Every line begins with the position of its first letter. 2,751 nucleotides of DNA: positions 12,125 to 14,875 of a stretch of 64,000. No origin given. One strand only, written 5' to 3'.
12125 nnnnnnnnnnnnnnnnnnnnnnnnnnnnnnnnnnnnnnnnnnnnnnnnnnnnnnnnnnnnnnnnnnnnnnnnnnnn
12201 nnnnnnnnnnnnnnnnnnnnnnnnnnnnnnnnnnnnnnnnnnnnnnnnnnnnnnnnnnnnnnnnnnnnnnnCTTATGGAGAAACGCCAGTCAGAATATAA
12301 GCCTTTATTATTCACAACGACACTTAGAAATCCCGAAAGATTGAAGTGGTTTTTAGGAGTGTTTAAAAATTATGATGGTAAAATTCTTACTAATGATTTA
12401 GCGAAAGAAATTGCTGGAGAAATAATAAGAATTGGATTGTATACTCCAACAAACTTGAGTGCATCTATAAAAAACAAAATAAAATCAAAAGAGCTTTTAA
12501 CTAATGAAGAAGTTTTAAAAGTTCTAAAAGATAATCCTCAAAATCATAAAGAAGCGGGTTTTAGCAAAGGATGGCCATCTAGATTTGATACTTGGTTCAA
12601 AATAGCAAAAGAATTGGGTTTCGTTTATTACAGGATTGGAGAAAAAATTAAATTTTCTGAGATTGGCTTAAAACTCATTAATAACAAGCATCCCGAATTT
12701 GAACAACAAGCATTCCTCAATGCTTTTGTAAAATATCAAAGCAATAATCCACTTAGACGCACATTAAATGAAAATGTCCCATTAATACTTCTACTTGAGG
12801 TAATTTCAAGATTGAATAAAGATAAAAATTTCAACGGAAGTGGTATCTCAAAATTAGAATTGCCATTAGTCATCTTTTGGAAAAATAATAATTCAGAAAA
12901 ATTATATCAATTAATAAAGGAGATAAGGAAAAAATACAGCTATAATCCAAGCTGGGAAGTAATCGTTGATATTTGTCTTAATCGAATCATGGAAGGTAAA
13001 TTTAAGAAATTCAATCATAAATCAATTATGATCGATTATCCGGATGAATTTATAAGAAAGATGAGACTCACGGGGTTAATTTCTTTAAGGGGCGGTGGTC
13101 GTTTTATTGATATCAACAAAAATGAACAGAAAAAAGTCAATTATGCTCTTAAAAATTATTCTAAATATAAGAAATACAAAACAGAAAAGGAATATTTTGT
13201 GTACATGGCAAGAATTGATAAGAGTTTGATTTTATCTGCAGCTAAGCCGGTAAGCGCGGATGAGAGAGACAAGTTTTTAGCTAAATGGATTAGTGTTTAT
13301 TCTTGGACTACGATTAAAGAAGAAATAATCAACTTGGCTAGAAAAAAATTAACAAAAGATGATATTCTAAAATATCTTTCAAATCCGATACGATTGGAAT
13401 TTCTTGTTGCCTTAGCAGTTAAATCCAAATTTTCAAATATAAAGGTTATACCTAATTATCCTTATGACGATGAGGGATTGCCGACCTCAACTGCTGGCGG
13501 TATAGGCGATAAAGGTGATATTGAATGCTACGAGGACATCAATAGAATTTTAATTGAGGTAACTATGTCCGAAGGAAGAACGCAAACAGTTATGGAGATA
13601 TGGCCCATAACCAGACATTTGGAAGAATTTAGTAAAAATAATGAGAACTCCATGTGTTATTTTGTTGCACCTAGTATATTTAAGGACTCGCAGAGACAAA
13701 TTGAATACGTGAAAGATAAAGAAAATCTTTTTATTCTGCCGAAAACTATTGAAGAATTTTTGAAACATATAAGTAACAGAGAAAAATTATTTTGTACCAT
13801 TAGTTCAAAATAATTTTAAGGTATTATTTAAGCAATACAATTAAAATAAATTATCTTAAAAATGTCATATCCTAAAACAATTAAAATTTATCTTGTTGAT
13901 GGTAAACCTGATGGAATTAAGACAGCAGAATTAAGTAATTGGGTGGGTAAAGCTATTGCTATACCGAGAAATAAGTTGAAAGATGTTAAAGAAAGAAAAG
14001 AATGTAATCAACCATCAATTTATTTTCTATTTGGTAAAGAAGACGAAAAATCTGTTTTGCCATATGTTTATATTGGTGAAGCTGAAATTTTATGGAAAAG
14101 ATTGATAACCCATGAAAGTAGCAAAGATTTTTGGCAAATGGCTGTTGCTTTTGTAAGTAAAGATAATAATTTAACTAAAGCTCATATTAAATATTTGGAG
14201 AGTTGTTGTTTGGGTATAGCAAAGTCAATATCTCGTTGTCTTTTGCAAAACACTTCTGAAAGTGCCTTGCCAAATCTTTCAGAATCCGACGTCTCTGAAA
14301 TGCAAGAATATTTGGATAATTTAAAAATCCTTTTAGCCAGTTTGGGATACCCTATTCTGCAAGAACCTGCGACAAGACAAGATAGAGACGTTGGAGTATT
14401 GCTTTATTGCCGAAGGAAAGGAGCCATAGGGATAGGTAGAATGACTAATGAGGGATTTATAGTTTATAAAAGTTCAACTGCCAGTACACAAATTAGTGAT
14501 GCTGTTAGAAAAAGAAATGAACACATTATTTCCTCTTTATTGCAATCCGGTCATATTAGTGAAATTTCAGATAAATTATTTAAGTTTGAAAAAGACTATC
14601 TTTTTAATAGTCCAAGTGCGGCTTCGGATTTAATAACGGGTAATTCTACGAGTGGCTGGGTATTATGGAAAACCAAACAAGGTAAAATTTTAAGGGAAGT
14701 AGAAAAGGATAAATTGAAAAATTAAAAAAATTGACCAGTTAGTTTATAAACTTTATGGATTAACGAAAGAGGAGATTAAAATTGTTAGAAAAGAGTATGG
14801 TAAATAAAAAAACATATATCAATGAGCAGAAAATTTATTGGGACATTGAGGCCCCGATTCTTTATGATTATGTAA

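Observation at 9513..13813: R-M locus whose first methyltransferase is fused to a complete RadC/JAB domain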

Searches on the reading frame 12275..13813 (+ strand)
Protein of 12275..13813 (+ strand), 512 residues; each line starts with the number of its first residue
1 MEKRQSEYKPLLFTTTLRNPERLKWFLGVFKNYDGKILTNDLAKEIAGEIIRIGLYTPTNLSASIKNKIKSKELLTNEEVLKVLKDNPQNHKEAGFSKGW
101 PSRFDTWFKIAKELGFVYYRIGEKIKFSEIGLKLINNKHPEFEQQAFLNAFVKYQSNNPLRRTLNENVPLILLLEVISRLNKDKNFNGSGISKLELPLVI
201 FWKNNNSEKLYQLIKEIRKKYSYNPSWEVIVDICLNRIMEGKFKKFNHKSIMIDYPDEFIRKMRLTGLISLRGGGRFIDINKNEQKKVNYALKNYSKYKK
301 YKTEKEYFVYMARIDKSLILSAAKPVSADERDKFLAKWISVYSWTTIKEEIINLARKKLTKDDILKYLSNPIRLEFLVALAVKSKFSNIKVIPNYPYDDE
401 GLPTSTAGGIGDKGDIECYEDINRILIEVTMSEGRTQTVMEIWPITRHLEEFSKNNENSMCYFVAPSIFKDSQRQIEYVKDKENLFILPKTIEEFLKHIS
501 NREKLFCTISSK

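Call 3: search_protein_families(library=pfam, proteins=[window:12275-13813:+], max_evalue=0.01)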
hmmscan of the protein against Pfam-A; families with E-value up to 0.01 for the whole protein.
window:12275-13813:+ (512 aa): 1 family
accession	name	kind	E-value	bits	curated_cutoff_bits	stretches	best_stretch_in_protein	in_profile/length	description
PF09491.16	RE_AlwI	-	1.3e-42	146.7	23.1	2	113-327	2-215/441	AlwI restriction endonuclease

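Call 4: search_protein_families(library=ncbifam, proteins=[window:12275-13813:+], max_evalue=0.01)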
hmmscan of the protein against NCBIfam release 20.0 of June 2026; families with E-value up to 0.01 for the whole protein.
window:12275-13813:+ (512 aa): 0 families

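Call 19: search_solved_structures(query=window:12275-13813:+, max_evalue=1, show_alignments=2)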
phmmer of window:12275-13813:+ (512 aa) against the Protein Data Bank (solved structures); distinct sequences matched with E-value up to 1: 1.
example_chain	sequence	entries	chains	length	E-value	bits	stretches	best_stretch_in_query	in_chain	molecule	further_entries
2p14_A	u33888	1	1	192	1.5e-07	33.7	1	367-500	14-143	Heterodimeric restriction endonuclease R.BspD6I small subunit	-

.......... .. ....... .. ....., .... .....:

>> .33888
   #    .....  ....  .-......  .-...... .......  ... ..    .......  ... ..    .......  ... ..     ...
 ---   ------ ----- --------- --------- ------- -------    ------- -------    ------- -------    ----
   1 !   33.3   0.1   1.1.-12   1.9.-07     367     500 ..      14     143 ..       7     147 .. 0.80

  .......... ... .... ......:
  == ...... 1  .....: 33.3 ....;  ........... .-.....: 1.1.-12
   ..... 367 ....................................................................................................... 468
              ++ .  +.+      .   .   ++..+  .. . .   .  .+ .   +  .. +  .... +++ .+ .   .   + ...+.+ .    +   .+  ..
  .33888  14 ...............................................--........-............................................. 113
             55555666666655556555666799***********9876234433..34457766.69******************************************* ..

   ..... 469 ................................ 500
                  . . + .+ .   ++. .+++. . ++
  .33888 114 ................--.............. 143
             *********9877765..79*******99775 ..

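Call 54: search_protein_families(library=padloc, proteins=[window:12275-13813:+], max_evalue=0.001)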
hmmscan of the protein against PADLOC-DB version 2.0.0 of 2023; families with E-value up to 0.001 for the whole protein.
window:12275-13813:+ (512 aa): 2 families
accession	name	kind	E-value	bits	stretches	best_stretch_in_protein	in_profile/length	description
PDLC03507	REase_II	-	1.7e-126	421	1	4-505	3-533/542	Type II restriction enzyme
PDLC03393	REase_II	-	7.1e-35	118.4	2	14-316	8-329/624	Type II nicking endonuclease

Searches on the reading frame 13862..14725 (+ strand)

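Call 3: search_protein_families(library=pfam, proteins=[window:13862-14725:+], max_evalue=0.01)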
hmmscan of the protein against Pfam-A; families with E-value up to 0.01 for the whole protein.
window:13862-14725:+ (287 aa): 2 families
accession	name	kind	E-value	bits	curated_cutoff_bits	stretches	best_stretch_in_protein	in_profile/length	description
PF14267.11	DUF4357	-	5e-16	58.8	38.4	1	225-276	3-53/54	Domain of unknown function (DUF4357)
PF18755.6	RAMA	-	0.00026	21.4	35.2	1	241-283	57-100/107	Restriction Enzyme Adenine Methylase Associated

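Call 4: search_protein_families(library=ncbifam, proteins=[window:13862-14725:+], max_evalue=0.01)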
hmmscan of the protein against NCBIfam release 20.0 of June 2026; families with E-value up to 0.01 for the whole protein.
window:13862-14725:+ (287 aa): 0 families

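Call 54: search_protein_families(library=padloc, proteins=[window:13862-14725:+], max_evalue=0.001)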
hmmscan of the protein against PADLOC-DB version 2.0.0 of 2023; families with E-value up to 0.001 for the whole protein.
window:13862-14725:+ (287 aa): 7 families
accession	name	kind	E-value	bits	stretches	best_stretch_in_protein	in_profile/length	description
PDLC04925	PDC-S14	-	8.5e-101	334.9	1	1-283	13-296/301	-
PDLC04923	PDC-S14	-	1.2e-91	305.1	1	1-286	21-315/320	-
PDLC04922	PDC-S14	-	5.8e-52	174.8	2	3-172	2-164/305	-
PDLC04924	PDC-S14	-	7.6e-35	118.9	1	30-271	29-271/280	-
PDLC04921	PDC-S14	-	5.4e-14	50.1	1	34-273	34-257/280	-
PDLC02190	DUF3780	-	1.1e-12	45.9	1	184-281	258-356/361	-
PDLC05040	PDC-S57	-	1.9e-08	32.5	1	195-281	148-225/229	-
